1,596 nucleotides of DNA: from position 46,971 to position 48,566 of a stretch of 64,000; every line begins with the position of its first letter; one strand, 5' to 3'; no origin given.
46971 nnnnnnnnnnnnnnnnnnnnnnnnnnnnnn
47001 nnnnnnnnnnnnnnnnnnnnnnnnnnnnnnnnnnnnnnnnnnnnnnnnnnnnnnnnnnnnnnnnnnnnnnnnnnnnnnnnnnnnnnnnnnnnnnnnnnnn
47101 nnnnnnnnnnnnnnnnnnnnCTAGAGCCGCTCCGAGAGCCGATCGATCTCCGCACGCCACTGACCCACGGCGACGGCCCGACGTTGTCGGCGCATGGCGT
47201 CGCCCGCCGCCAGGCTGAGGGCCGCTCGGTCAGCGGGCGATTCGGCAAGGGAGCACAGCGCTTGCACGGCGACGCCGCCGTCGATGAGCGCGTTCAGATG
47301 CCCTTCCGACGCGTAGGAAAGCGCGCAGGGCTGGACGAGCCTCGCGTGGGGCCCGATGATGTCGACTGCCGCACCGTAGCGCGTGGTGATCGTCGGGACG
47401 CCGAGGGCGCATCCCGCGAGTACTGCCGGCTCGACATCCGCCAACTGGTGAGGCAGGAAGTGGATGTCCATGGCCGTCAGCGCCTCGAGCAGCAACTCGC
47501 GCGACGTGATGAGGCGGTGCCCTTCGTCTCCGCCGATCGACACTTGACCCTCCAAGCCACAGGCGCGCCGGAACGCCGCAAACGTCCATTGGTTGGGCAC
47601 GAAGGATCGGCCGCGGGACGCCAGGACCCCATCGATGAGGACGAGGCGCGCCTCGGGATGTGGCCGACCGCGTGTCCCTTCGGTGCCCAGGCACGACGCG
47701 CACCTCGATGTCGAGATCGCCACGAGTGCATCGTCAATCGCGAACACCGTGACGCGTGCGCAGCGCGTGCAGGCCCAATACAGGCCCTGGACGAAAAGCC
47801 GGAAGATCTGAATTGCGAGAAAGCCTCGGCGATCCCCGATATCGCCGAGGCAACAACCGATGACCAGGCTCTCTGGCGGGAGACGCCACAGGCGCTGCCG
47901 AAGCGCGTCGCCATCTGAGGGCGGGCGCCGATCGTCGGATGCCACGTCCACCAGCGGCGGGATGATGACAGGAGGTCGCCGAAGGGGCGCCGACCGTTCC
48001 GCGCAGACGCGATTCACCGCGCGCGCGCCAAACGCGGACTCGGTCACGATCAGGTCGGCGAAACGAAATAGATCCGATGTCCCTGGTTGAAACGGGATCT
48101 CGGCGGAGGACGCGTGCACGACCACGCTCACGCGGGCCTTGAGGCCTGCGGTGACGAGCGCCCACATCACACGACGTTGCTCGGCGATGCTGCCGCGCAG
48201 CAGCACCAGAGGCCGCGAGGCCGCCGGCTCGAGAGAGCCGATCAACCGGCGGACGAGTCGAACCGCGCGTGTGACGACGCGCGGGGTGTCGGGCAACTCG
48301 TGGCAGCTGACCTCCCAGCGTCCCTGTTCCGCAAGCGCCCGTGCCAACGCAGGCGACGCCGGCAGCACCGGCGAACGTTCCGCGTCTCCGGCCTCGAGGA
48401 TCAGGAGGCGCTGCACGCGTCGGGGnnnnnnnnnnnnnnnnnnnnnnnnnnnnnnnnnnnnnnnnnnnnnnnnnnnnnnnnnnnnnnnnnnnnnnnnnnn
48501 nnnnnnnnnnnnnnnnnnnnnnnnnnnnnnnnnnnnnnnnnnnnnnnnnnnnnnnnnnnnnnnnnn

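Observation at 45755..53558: Leader-peptide gene embedded in a bidirectional five-glycosyltransferase + methyltransferase cluster: candidate glycosylated RiPP pathway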

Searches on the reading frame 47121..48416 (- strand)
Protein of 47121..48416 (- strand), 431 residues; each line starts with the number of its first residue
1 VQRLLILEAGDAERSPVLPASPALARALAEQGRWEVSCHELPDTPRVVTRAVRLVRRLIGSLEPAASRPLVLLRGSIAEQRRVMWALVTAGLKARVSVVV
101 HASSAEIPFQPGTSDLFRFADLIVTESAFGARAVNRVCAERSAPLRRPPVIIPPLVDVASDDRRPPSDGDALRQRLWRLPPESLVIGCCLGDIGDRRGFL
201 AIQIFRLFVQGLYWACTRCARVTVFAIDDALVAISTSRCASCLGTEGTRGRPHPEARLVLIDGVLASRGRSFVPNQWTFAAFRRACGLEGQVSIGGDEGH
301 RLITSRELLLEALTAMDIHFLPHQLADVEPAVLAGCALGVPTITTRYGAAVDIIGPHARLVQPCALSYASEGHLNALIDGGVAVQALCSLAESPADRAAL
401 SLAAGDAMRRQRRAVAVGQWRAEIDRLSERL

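Call 3: search_protein_families(library=pfam, proteins=[window:47121-48416:-], max_evalue=0.01)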
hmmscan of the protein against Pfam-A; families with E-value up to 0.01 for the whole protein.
window:47121-48416:- (431 aa): 0 families

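Call 4: search_protein_families(library=ncbifam, proteins=[window:47121-48416:-], max_evalue=0.01)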
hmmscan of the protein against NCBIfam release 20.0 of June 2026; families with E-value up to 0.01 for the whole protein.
window:47121-48416:- (431 aa): 0 families

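Call 6: search_protein_families(library=padloc, proteins=[window:47121-48416:-], max_evalue=0.01)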
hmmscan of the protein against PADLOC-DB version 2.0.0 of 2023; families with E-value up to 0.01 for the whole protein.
window:47121-48416:- (431 aa): 0 families

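Call 9: find_homologous_proteins(query=window:47121-48416:-)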
Query window:47121-48416:- (431 aa): 3 proteins with E <= 0.001 among 8000 candidates.
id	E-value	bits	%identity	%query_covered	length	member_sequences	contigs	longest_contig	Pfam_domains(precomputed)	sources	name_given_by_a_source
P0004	6.8e-279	943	100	100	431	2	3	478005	-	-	-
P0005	2.1e-174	598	67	99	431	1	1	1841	-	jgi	jgi:hypothetical protein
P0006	3.2e-63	232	40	88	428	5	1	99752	-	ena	-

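Call 11: find_encoding_contigs(protein=P0006, flank=10000)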
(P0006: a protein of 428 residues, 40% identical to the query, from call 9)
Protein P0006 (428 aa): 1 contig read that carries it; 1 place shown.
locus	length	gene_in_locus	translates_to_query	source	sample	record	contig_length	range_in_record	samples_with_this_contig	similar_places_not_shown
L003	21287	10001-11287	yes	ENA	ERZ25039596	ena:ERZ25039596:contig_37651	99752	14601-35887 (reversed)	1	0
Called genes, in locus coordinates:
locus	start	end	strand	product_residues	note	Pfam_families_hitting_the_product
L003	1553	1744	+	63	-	PF02773:S-AdoMet_synt_C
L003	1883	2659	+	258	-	-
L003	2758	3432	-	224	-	PF13578:Methyltransf_24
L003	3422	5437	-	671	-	PF01408:GFO_IDH_MocA, PF00070:Pyr_redox (faint), PF07992:Pyr_redox_2 (faint), PF01266:DAO, PF13450:NAD_binding_8 (weak)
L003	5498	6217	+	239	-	PF00483:NTP_transferase, PF12804:NTP_transf_3 (weak)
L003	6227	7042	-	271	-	-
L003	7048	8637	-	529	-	PF13641:Glyco_tranf_2_3 (weak), PF00535:Glycos_transf_2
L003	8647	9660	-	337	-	PF13439:Glyco_transf_4, PF20706:GT4-conflict, PF00534:Glycos_transf_1, PF13692:Glyco_trans_1_4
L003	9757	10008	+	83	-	PF07862:Nif11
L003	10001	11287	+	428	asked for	-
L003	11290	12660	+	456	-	PF00534:Glycos_transf_1 (faint), PF13692:Glyco_trans_1_4 (weak)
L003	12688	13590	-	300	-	PF00535:Glycos_transf_2, PF13641:Glyco_tranf_2_3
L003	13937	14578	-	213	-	-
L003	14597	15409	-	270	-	PF01145:Band_7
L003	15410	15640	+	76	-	-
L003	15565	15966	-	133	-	PF03544:TonB_C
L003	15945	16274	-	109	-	-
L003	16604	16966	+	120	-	-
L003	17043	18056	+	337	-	PF07676:PD40 (weak)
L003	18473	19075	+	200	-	PF00326:Peptidase_S9, PF02129:Peptidase_S15 (weak), PF07859:Abhydrolase_3 (faint), PF00561:Abhydrolase_1 (faint), PF01738:DLH, PF20434:BD-FAE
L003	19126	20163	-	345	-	-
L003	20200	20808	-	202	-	PF19313:DUF5916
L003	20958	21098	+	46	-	-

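Call 12: find_encoding_contigs(protein=P0005, flank=10000)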
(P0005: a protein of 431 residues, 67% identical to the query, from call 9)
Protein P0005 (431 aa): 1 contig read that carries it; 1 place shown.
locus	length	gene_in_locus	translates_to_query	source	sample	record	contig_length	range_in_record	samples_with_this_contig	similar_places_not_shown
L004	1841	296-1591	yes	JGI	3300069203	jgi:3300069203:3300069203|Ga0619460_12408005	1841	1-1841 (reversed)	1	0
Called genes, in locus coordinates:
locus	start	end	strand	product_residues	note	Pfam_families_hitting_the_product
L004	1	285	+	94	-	?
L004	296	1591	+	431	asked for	-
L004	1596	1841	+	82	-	?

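Call 31: predict_structure(alignment_id=A1)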
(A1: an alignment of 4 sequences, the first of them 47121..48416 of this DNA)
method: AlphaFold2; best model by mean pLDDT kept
length: 431 residues; sequences in the alignment: 4
mean_pLDDT: 57.2   pTM: 0.45
mean pLDDT of the five models: 57.2, 53.9, 53.8, 53.5, 52.1
residues with pLDDT >= 90: 14; 70-90: 108; 50-70: 145; < 50: 164
segments of 3 or more residues with pLDDT < 50: 12-19, 152-169, 182-184, 191-194, 263-276, 304-306, 316-394, 403-420, 426-431
pLDDT, mean of each block of 10 residues (from residue 1): 76 43 60 75 75 90 77 81 90 89 61 80 63 64 66 38 44 53 50 53 70 61 66 74 70 67 41 49 77 61 50 46 33 38 30 29 24 27 37 49 46 42 46 38
secondary structure, 60 per line:
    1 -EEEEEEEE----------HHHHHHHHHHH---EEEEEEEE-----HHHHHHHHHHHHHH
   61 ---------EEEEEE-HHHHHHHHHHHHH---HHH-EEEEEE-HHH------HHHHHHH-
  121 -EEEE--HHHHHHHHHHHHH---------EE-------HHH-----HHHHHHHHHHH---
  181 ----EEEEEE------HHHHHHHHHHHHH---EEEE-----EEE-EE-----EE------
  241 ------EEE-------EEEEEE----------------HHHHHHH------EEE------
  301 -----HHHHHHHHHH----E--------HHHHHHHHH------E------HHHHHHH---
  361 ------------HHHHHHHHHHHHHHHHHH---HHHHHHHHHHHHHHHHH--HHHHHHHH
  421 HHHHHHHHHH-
elements in order: E2-9 H20-30 E34-41 H47-60 E70-75 H77-89 E97-102 H113-119 E122-125 H128-140 H167-177 E185-190 H197-209 E213-216 E222-224 E247-249 E257-262 H279-285 E292-294 H306-315 H329-337 H351-357 H373-390 H394-410 H413-430

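Call 33: find_related_loci(query=A1, collection=genome_contigs, flank=10000)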
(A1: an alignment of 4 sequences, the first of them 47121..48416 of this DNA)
Query A1 (431 aa) in genome_contigs; peptide patterns used: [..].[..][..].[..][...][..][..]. (x = any residue, [..] = any of these).
121 stretches matched a pattern; 2 encode a relative of the query (tblastn E <= 1e-3); 2 distinct loci.
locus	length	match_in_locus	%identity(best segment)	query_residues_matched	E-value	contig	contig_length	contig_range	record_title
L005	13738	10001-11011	38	67-428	2e-60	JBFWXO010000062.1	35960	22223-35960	MAG: Vicinamibacterales bacterium isolate CA_2019_TPBS_142 NODE_6337_length_35960_cov_6.254570_TPBS, whole genome shotgu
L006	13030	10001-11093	50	60-427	3e-79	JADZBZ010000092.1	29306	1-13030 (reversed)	MAG: Acidobacteria bacterium isolate SJ70 c_000000168414, whole genome shotgun sequence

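Call 34: search_protein_representatives(alignment_id=A1)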
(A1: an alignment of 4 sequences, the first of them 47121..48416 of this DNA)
Query: 4 sequences, 433 profile positions. Proteins with E-value up to 0.001 (for the whole library): 1400; up to 1e-10: 256; up to 1e-30: 52. The best 150 are listed.
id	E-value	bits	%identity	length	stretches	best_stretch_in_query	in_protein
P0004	1.1e-213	726.3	-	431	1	1-432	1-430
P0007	1.7e-132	458.7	-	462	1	1-432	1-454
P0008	1.2e-120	419.7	-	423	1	1-429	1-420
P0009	1.9e-103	363.1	-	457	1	1-430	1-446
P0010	9.9e-102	357.4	-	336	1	99-431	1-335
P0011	9.2e-98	344.3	-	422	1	1-430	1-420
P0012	2.6e-94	333.0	-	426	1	6-431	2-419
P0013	2.5e-93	329.7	-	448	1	3-430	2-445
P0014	2.7e-90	319.7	-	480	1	3-431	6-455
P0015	1.2e-89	317.6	-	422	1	20-429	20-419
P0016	1.8e-89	317.0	-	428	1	1-427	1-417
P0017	4.1e-89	315.8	-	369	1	43-430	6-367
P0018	1.1e-83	297.9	-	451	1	1-426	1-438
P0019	1.7e-83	297.3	-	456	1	4-428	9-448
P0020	4.2e-83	296.0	-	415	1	22-427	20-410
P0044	1.8e-49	185.2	-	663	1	32-403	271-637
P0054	1.5e-33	132.7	-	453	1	106-428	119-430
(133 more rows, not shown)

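Call 39: search_solved_structures(query=A1, max_evalue=1)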
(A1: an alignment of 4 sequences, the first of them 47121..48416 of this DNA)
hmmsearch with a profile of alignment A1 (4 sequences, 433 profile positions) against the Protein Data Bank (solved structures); distinct sequences matched with E-value up to 1: 6.
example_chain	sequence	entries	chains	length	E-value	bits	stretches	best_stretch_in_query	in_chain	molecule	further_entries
3oka_A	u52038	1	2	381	0.0014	20.8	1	306-364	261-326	GDP-mannose-dependent alpha-(1-6)-phosphatidylinositol monomannoside mannosyltransferase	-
3okc_A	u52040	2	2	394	0.0015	20.6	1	306-364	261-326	GDP-mannose-dependent alpha-(1-6)-phosphatidylinositol monomannoside mannosyltransferase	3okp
2jjm_A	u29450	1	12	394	0.042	15.9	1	305-356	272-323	GLYCOSYL TRANSFERASE, GROUP 1 FAMILY PROTEIN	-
3fjv_A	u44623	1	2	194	0.047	15.7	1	281-339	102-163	uncharacterized novel protein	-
3mbo_A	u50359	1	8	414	0.047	15.7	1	305-356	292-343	Glycosyltransferase, group 1 family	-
5d00_A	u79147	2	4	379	0.078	15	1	277-357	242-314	N-acetyl-alpha-D-glucosaminyl L-malate synthase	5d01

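Call 49: search_protein_families(library=pfam, proteins=[L003:6227-7042:-, L003:1883-2659:+, L003:13937-14578:-], max_evalue=0.01)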
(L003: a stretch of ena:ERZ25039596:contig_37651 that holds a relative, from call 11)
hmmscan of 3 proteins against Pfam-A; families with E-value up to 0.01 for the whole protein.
L003:6227-7042:- (271 aa): 0 families

L003:1883-2659:+ (258 aa): 0 families

L003:13937-14578:- (213 aa): 0 families

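Call 85: find_encoding_contigs(protein=P0054, flank=8000, max_places=3)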
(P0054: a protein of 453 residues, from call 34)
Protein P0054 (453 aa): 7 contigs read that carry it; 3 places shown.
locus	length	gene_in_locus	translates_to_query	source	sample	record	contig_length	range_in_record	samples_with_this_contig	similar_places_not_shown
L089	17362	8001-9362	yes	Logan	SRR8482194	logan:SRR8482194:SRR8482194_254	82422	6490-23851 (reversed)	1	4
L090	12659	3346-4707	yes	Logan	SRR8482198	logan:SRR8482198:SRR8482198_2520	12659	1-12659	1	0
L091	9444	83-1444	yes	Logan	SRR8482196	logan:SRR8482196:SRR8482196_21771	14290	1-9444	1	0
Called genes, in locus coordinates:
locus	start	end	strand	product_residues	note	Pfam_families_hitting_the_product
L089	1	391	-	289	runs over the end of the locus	-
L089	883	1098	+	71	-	-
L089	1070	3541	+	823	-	PF01807:Zn_ribbon_DnaG (faint), PF08275:DNAG_N, PF01751:Toprim (weak), PF13662:Toprim_4, PF13155:Toprim_2, PF03796:DnaB_C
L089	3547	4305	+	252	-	PF12705:PDDEXK_1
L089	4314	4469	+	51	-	-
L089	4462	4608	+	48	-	-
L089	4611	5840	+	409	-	PF02310:B12-binding, PF04055:Radical_SAM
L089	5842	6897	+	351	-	PF04055:Radical_SAM, PF13186:SPASM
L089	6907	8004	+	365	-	-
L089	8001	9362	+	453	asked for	PF00534:Glycos_transf_1, PF13692:Glyco_trans_1_4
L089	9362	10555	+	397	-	PF13692:Glyco_trans_1_4, PF13524:Glyco_trans_1_2 (faint), PF00534:Glycos_transf_1, PF20706:GT4-conflict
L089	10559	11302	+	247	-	PF00535:Glycos_transf_2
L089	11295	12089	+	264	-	PF00535:Glycos_transf_2, PF10111:Glyco_tranf_2_2 (weak)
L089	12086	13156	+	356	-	PF00534:Glycos_transf_1, PF13692:Glyco_trans_1_4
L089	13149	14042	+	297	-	PF00534:Glycos_transf_1 (weak)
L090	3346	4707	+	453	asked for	PF00534:Glycos_transf_1, PF13692:Glyco_trans_1_4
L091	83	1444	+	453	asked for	PF00534:Glycos_transf_1, PF13692:Glyco_trans_1_4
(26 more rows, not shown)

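Call 89: search_protein_families(library=pfam, proteins=[window:47121-48416:-], max_evalue=10)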
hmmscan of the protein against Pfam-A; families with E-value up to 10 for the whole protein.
window:47121-48416:- (431 aa): 1 family
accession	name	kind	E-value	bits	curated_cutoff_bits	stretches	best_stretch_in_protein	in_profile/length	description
PF13692.12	Glyco_trans_1_4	-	0.08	13.6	27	1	306-363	67-126/142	Glycosyl transferases group 1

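Call 98: list_cluster_members(proteins=[P0008, P0009, P0007, P0012, P0016, P0044, P0054, P0006, P0003, P0157])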
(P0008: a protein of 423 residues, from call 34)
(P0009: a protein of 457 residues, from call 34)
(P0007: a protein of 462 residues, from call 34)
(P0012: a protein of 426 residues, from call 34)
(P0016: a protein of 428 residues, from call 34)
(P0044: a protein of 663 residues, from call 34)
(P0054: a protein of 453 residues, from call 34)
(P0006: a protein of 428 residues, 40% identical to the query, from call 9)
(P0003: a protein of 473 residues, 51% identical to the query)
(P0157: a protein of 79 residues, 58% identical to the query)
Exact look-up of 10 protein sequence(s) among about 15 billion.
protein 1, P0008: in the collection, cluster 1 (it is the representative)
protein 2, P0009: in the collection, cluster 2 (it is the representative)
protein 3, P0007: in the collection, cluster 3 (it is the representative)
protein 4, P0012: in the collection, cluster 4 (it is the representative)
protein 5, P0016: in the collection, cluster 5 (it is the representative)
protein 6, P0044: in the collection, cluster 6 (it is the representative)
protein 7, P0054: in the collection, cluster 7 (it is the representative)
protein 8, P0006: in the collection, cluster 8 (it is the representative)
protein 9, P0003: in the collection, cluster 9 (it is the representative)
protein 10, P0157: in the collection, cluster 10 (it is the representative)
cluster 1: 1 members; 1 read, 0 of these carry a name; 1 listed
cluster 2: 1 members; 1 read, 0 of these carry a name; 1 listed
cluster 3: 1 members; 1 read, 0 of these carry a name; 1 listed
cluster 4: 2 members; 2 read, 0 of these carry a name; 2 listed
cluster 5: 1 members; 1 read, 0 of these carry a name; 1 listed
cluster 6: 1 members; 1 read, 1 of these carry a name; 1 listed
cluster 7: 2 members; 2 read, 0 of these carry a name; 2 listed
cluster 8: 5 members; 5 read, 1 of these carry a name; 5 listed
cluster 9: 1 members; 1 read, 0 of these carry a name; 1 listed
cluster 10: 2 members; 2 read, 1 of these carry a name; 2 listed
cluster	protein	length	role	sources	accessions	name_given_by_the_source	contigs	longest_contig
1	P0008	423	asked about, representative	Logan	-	-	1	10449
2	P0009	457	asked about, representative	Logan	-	-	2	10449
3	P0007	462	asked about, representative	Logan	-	-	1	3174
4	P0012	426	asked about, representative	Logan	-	-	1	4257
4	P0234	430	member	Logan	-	-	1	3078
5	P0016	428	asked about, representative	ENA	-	-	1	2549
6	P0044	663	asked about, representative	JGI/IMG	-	predicted O-methyltransferase YrrM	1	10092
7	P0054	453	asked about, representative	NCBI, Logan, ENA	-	-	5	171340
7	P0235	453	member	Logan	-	-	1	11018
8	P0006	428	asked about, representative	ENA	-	-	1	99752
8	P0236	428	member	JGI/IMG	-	hypothetical protein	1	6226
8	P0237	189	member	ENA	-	-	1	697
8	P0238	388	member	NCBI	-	-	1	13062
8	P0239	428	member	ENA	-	-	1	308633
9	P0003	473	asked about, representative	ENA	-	-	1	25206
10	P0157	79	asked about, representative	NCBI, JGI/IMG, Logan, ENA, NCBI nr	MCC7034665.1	MAG: Nif11-like leader peptide family RiPP precursor [Acidobacteria bacterium] | Nif11-like leader peptide family RiPP precursor [Acidobacteriota bacterium]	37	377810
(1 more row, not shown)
